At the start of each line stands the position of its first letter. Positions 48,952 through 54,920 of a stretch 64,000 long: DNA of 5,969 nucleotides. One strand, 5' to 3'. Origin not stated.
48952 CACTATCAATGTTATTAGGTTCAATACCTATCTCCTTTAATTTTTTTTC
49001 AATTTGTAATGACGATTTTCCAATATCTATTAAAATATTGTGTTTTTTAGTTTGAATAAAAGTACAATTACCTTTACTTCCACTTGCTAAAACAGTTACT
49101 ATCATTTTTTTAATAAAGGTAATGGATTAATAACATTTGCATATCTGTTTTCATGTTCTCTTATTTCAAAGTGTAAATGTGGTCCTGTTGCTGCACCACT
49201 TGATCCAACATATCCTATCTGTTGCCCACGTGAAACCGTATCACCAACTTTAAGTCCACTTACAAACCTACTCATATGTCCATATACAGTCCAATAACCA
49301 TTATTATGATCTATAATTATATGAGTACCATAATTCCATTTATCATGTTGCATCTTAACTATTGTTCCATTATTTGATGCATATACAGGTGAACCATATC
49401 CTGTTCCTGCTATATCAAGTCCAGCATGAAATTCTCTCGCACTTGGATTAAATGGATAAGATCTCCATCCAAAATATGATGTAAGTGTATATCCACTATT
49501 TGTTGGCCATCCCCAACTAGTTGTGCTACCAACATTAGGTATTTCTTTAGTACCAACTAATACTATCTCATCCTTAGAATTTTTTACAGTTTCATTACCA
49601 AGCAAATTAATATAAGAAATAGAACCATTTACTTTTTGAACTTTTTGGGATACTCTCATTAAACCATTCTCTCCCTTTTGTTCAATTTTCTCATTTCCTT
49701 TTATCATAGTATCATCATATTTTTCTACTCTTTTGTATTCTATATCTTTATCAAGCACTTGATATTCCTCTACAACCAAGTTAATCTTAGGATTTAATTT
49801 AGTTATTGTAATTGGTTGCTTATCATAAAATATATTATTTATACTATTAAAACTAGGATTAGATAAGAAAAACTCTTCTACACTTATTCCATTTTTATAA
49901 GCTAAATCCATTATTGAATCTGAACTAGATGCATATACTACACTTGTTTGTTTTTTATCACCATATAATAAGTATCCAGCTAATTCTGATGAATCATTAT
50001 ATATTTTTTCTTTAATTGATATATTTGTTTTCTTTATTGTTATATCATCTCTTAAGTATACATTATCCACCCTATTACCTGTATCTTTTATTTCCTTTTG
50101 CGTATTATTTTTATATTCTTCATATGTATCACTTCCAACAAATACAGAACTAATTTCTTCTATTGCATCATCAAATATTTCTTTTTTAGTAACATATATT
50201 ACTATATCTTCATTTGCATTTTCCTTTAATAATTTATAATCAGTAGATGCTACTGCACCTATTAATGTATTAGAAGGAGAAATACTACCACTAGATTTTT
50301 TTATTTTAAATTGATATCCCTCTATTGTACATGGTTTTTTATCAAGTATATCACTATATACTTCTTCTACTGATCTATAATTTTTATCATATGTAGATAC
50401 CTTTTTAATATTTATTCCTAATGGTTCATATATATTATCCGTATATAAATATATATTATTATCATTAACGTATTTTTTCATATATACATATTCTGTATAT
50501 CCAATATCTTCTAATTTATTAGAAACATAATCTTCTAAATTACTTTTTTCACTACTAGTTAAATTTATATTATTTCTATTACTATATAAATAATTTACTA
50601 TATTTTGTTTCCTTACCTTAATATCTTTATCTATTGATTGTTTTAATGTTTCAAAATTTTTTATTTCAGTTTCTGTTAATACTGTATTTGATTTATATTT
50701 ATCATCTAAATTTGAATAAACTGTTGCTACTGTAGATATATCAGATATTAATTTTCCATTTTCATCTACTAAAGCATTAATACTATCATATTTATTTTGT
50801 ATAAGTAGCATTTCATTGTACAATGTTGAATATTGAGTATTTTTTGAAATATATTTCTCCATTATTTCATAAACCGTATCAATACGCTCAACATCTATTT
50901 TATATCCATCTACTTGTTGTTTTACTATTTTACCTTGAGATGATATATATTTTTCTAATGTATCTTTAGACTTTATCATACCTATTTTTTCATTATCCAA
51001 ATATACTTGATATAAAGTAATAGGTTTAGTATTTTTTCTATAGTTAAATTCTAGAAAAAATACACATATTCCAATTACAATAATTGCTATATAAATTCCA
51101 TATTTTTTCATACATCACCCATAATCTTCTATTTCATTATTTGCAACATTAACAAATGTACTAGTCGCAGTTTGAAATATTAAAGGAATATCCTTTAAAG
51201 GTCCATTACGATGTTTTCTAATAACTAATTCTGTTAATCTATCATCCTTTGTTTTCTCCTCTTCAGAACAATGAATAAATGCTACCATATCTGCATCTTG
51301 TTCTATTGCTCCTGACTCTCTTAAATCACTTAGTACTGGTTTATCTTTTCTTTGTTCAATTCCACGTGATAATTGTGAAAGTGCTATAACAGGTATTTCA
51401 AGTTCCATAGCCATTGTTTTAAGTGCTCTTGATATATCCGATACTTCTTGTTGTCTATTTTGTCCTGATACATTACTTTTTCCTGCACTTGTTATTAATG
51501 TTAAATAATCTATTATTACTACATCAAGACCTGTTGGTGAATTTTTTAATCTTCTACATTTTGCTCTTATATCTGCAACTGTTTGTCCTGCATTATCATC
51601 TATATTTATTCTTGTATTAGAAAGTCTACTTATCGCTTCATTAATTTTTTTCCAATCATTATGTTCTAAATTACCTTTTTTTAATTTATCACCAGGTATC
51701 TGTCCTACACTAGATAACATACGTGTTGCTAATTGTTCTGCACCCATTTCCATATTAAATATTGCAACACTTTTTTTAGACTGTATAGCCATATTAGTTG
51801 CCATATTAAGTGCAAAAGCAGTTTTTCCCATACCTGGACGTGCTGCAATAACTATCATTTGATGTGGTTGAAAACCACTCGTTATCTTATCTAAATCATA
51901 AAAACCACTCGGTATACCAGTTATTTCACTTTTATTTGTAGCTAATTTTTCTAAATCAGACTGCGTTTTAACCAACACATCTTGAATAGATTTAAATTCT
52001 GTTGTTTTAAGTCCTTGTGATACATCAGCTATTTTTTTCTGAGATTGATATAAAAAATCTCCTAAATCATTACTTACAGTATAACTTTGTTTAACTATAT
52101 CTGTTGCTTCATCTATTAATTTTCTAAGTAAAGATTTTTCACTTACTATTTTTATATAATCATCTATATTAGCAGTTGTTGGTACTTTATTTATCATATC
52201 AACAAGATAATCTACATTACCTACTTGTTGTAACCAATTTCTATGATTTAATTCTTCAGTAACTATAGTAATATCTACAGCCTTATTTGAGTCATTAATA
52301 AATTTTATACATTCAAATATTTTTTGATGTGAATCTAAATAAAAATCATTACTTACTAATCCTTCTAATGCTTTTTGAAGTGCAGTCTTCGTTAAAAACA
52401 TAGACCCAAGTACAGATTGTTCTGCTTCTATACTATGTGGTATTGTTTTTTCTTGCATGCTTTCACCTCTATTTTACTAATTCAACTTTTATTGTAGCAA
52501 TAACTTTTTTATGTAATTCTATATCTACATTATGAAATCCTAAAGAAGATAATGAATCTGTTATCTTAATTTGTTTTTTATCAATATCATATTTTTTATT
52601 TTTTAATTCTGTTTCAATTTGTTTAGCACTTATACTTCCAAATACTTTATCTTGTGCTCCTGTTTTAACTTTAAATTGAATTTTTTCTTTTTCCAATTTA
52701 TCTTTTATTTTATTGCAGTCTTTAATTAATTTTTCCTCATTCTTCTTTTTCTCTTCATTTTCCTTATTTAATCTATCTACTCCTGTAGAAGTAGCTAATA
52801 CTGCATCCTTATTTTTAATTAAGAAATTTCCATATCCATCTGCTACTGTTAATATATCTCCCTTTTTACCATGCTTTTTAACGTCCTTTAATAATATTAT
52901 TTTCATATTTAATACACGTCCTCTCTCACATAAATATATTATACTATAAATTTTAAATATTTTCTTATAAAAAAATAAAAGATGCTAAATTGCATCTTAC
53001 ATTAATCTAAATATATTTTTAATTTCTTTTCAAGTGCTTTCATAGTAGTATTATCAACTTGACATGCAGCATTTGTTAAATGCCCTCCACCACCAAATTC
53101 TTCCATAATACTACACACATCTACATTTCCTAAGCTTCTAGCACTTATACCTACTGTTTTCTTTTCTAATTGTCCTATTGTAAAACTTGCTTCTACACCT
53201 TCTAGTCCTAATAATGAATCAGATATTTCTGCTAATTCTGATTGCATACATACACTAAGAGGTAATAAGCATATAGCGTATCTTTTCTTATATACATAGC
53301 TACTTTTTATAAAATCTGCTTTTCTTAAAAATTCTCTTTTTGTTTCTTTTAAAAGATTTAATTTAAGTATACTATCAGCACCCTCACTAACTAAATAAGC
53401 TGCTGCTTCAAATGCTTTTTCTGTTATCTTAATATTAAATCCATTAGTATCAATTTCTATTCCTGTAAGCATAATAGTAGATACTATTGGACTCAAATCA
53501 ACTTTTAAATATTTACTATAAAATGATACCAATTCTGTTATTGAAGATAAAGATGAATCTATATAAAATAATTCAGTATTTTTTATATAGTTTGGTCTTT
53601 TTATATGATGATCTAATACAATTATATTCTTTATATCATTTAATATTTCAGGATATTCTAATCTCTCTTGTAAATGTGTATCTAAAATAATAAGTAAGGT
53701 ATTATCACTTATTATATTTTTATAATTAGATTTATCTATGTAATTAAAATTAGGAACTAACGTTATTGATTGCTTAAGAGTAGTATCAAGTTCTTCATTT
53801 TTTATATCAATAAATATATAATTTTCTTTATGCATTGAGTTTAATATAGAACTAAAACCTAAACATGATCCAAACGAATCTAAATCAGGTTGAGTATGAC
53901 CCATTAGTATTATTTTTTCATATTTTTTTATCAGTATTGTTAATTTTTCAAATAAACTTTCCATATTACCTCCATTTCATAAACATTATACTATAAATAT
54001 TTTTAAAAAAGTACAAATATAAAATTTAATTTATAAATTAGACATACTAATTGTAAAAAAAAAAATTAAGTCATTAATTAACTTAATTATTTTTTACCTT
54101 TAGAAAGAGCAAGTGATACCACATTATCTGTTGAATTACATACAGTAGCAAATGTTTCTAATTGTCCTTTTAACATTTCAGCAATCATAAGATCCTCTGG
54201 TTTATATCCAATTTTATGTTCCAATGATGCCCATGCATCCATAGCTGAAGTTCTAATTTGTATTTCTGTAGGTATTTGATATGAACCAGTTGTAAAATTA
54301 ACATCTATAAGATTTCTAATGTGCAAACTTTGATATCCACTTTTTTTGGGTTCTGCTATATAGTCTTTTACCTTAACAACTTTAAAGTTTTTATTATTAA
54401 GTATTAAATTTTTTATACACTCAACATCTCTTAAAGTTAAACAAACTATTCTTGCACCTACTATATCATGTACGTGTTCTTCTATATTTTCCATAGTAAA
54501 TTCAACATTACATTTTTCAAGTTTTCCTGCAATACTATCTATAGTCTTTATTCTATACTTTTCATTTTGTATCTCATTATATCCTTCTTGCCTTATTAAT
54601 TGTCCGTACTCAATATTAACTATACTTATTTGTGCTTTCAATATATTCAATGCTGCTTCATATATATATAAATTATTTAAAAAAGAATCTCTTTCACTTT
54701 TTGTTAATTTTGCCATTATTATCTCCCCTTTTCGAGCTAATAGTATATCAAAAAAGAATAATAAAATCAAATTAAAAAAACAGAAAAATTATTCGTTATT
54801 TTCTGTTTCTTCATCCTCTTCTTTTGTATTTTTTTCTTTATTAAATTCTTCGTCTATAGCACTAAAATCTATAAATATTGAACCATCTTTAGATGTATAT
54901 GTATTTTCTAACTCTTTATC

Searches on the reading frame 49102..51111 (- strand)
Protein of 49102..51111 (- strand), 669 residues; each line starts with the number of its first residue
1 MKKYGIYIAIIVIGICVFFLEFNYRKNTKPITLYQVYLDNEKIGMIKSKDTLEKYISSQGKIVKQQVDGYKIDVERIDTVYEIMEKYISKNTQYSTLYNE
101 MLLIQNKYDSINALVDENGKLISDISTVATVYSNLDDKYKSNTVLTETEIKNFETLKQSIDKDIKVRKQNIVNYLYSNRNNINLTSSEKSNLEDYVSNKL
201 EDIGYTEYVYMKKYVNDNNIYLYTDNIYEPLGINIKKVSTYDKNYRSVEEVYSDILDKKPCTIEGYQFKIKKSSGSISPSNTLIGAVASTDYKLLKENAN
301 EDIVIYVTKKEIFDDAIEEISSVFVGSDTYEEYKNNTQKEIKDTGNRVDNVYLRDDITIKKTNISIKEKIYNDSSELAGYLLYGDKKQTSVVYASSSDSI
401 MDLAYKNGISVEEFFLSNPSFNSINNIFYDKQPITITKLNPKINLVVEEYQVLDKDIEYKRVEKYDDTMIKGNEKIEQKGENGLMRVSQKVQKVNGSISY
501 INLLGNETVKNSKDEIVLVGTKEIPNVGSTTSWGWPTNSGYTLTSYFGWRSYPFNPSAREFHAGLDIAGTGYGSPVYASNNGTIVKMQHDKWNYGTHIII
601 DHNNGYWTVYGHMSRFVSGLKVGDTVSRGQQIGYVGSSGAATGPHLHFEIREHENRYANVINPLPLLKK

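Call 5: search_protein_families(library=ncbifam, proteins=[window:49102-51111:-])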
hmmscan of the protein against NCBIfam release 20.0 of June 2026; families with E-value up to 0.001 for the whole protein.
window:49102-51111:- (669 aa): 13 families
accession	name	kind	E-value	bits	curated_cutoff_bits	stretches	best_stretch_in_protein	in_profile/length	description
NF052530.1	Heli_ShapePgp3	exception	7.3e-23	81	300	1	507-654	115-255/270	peptidoglycan metallopeptidase Pgp3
NF052336.1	PdgHdaseHSB100310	equivalog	1.1e-22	80.8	500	1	532-655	34-146/316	peptidoglycan hydrolase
NF052529.1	PG_M23_Pgp6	exception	1.8e-18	66.5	600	1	465-650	234-419/452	peptidoglycan metallopeptidase Pgp6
NF053825.1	PdgNdpepShyA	equivalog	1.2e-16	60.5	700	1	536-655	270-385/425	peptidoglycan DD-endopeptidase ShyA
NF040883.1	amid_act_ActS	equivalog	1.7e-16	60.2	375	1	483-653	68-223/242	amidase activator ActS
NF008652.0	PRK11649.1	equivalog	1.4e-15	56.9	341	1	535-654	286-401/439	murein DD-endopeptidase MepM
NF053824.1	PdgNdpepShyC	equivalog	4e-15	55.6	700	1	560-650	294-380/429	peptidoglycan DD-endopeptidase ShyC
NF041208.1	celldiv_DipM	equivalog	3.4e-14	52.9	740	1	561-653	318-407/419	cell division endopeptidase DipM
NF050804.1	CellDivDipMCaul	equivalog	3e-13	49.4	900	1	563-651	529-614/634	cell division endopeptidase DipM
NF004799.0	PRK06148.1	subfamily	9e-12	43.8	1128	1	556-652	435-539/1015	hypothetical protein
NF008123.1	PRK10871.1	equivalog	9.5e-12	45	311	1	527-654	240-353/365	murein hydrolase activator NlpD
NF008644.1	PRK11637.1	equivalog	1.1e-09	37.9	270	1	572-668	295-384/385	murein hydrolase activator EnvC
NF047755.1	LIC_10271_M23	exception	6.1e-05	22.9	180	1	574-636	128-187/207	LIC_10271 family cell wall hydrolase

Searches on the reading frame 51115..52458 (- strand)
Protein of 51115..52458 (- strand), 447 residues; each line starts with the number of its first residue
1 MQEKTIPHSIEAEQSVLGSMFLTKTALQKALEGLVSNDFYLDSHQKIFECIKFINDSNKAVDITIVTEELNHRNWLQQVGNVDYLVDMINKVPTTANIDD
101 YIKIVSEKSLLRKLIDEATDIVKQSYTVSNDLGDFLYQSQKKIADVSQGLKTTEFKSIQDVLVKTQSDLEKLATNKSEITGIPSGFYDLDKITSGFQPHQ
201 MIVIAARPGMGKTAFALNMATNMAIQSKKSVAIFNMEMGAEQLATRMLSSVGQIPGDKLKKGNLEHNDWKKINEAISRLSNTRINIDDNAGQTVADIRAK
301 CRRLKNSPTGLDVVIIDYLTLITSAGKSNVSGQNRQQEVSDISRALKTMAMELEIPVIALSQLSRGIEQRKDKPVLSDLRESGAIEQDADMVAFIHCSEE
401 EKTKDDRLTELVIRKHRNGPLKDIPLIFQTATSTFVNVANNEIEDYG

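Call 5: search_protein_families(library=ncbifam, proteins=[window:51115-52458:-])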
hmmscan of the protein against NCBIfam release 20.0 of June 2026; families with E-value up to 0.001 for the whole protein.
window:51115-52458:- (447 aa): 18 families
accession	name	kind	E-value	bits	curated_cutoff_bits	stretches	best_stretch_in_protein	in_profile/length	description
NF004384.0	PRK05748.1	equivalog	1.8e-161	537.7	525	1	2-442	6-446/452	replicative DNA helicase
TIGR00665.1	DnaB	equivalog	1.6e-148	495.1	385.25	1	6-439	2-434/435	replicative DNA helicase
NF005852.0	PRK07773.1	equivalog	1.8e-136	456.7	780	2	4-384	22-398/886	replicative DNA helicase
NF004109.0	PRK05595.1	equivalog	3.2e-135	451.2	737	1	4-438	6-438/444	replicative DNA helicase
TIGR03600.1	phage_DnaB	exception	8.5e-118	394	498.65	1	9-426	1-419/421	phage replicative helicase, DnaB family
NF006443.0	PRK08760.1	equivalog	3.2e-117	391.8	741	1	4-444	31-473/476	replicative DNA helicase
NF005424.0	PRK07004.1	equivalog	2.7e-109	365.7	834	1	4-440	13-453/460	replicative DNA helicase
NF006606.0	PRK09165.1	equivalog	5.2e-109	365.1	540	1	3-399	18-429/497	replicative DNA helicase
NF040583.1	dnaB_SPI-7_type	exception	2.4e-107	359.7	655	1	7-437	2-433/434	SPI-7-type island replicative DNA helicase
NF006306.0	PRK08506.1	equivalog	8.3e-106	354.4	596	1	9-401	6-390/472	replicative DNA helicase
NF005369.0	PRK06904.1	equivalog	1e-104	351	809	1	5-441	24-467/474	replicative DNA helicase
NF004967.0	PRK06321.1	equivalog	3.6e-104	349.3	751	1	4-443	14-470/472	replicative DNA helicase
NF006458.0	PRK08840.1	equivalog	3.7e-103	345.7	884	1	4-445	18-463/464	replicative DNA helicase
NF005945.0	PRK08006.1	equivalog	1.7e-100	337.1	898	1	4-445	25-470/471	replicative DNA helicase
NF005240.0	PRK06749.1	subfamily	9.5e-90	301.4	686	1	9-438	5-427/428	replicative DNA helicase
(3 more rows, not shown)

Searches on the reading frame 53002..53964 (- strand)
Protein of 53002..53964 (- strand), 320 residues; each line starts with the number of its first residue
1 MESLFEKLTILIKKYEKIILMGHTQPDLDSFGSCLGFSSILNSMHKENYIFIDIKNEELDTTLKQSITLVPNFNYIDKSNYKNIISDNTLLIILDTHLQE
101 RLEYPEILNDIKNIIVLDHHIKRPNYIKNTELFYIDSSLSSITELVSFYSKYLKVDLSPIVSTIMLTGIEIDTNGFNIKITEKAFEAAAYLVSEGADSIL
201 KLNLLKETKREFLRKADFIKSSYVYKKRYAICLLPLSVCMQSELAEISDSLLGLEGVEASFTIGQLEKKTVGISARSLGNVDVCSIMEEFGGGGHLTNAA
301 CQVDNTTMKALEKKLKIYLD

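Call 5: search_protein_families(library=ncbifam, proteins=[window:53002-53964:-])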
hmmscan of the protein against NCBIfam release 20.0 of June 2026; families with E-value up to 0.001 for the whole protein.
window:53002-53964:- (320 aa): 6 families
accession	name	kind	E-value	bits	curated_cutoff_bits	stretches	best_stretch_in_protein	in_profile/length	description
NF011110.0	PRK14538.1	equivalog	7.8e-58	196.3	707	1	8-319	360-678/838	putative bifunctional signaling protein/50S ribosomal protein L9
NF053633.1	OlncasPapPhNrnA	equivalog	6.7e-22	77.8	350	1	7-306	8-301/317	bifunctional oligoribonuclease/PAP phosphatase NrnA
NF041569.1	A-tRNAntase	equivalog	1e-10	40.6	1440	1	86-316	63-298/880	A-adding tRNA nucleotidyltransferase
NF011442.0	PRK14869.1-4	equivalog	8.2e-07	27.8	400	1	14-54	2-41/543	putative manganese-dependent inorganic diphosphatase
NF003877.0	PRK05427.1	equivalog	2.2e-05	24.1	283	1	16-182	2-158/308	manganese-dependent inorganic pyrophosphatase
NF011449.0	PRK14869.2-5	equivalog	0.00095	18.3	411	0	17-63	3-51/451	putative manganese-dependent inorganic diphosphatase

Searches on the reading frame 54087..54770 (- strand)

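Call 5: search_protein_families(library=ncbifam, proteins=[window:54087-54770:-])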
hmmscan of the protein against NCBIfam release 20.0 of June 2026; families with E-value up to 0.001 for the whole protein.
window:54087-54770:- (227 aa): 4 families
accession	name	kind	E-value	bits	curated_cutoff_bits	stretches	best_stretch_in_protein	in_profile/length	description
NF053588.1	GTPPhKinYjbM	equivalog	2.6e-31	109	320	1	34-217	7-184/201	GTP diphosphokinase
TIGR00691.1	spoT_relA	subfamily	5.8e-14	51.3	499.2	1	71-182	209-307/687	RelA/SpoT family protein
NF008303.0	PRK11092.1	equivalog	2.1e-08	32.8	947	1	99-182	256-332/702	bifunctional GTP diphosphokinase/guanosine-3',5'-bis pyrophosphate 3'-pyrophosphohydrolase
NF008124.0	PRK10872.1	equivalog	1.1e-06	27.5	728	1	65-184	243-350/744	GTP diphosphokinase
